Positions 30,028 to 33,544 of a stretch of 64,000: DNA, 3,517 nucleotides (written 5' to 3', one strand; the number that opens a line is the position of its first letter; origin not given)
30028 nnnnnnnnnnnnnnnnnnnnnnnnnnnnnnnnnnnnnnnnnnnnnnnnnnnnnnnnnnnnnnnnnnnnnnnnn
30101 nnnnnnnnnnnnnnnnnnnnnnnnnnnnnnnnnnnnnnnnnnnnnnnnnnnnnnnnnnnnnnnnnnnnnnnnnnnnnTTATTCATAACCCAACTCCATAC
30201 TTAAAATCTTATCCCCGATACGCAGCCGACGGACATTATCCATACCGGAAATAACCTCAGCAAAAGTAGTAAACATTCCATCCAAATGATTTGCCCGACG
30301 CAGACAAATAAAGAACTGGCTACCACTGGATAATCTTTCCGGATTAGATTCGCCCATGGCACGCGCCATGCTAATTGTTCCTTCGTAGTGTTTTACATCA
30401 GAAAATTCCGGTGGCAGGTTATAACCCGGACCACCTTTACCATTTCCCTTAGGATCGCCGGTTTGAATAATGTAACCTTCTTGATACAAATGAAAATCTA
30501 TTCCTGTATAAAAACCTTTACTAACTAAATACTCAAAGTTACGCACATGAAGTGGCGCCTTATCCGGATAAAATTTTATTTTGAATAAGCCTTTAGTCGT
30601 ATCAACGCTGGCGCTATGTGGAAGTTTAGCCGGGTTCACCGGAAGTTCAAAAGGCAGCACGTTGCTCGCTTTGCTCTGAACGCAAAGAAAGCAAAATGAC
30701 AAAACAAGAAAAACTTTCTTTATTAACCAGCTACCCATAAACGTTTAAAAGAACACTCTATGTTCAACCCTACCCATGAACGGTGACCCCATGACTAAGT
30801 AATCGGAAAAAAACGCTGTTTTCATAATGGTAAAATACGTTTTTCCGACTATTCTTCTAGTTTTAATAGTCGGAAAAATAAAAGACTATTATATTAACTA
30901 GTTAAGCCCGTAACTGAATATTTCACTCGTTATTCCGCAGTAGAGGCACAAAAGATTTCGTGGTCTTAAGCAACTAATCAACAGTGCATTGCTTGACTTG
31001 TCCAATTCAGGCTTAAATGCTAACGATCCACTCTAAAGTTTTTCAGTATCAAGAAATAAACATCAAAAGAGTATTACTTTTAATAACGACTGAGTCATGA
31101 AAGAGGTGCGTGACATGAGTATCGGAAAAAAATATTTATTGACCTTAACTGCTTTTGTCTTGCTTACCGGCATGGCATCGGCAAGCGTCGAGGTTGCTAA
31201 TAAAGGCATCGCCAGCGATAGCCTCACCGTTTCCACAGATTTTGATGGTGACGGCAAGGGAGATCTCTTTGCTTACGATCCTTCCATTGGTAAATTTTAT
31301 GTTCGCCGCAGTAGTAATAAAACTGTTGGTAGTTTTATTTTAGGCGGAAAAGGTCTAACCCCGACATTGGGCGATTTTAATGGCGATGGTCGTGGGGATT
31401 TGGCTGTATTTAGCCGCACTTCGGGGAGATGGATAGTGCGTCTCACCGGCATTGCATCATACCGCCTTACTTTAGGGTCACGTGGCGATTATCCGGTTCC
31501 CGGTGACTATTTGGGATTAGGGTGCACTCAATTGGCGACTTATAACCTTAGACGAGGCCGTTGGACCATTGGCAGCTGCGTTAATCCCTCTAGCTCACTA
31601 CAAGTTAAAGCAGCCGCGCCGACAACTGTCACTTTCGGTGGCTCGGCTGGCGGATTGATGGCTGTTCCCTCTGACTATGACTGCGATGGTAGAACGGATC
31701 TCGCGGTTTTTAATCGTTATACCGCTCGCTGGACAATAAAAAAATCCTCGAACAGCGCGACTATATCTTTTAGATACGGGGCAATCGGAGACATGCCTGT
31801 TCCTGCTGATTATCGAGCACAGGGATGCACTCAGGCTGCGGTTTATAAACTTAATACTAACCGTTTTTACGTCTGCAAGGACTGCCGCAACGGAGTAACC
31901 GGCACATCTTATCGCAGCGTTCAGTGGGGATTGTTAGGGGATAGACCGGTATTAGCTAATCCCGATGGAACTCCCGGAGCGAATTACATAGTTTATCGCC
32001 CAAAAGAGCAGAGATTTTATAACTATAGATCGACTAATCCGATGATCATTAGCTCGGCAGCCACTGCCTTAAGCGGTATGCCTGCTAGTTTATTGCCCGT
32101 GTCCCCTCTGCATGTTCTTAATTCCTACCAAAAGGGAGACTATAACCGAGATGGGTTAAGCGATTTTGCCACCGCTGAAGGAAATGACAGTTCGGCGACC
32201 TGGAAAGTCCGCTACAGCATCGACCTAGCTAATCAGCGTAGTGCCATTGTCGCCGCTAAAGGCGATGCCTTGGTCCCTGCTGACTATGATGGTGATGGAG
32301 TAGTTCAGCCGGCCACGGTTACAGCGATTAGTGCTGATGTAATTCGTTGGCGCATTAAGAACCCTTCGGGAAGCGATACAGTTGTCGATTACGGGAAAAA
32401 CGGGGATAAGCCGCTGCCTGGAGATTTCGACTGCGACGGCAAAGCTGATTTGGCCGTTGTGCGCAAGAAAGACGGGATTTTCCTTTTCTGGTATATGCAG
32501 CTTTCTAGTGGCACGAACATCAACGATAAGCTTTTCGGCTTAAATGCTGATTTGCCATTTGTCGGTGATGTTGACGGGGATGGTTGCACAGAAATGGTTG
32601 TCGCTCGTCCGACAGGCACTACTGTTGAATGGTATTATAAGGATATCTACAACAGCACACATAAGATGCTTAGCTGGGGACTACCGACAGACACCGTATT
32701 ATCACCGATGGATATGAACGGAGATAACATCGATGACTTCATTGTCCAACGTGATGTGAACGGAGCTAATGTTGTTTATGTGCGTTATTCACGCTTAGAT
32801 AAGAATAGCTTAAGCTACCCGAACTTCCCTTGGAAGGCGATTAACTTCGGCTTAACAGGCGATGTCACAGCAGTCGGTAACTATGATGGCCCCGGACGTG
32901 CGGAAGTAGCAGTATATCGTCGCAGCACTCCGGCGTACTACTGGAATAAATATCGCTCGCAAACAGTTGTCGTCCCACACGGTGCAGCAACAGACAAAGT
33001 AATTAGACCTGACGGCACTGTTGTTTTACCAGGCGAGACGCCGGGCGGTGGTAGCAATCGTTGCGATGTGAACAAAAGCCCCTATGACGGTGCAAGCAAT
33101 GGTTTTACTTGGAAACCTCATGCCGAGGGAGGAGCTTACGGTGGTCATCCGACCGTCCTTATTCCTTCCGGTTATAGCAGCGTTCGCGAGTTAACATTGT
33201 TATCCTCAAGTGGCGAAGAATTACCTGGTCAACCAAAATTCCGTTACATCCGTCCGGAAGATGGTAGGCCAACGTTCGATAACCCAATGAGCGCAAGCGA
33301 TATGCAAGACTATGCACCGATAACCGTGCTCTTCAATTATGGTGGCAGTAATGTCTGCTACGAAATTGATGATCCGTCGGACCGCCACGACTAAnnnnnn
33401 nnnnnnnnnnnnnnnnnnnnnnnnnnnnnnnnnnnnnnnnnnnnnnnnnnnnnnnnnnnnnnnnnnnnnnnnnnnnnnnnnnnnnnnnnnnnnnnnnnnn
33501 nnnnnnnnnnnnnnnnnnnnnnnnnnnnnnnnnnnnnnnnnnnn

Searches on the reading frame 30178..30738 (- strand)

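Call 28: search_protein_families(library=pfam, proteins=[window:30178-30738:-], max_evalue=0.001)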
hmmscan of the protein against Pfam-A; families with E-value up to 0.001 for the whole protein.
window:30178-30738:- (186 aa): 1 family
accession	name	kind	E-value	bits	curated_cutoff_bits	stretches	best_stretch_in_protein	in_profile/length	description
PF00160.26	Pro_isomerase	-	3e-33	115.7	21.7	1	45-175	4-140/159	Cyclophilin type peptidyl-prolyl cis-trans isomerase/CLD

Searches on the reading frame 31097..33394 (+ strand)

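Call 28: search_protein_families(library=pfam, proteins=[window:31097-33394:+], max_evalue=0.001)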
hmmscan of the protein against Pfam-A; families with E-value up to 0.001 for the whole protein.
window:31097-33394:+ (765 aa): 2 families
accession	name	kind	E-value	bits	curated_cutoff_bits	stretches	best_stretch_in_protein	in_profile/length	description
PF13517.12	FG-GAP_3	-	1.4e-19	70.8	26.9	2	48-104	1-61/61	FG-GAP-like repeat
PF01839.29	FG-GAP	-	4.6e-17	61.9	22.1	0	88-106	4-22/37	FG-GAP repeat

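Call 47: search_protein_families(library=pfam, proteins=[window:31097-33394:+], max_evalue=0.00001)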
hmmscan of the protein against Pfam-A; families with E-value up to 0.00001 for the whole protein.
window:31097-33394:+ (765 aa): 2 families
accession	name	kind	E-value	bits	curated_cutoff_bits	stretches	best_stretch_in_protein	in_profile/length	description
PF13517.12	FG-GAP_3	-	1.4e-19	70.8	26.9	1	48-104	1-61/61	FG-GAP-like repeat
PF01839.29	FG-GAP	-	4.6e-17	61.9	22.1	0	88-106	4-22/37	FG-GAP repeat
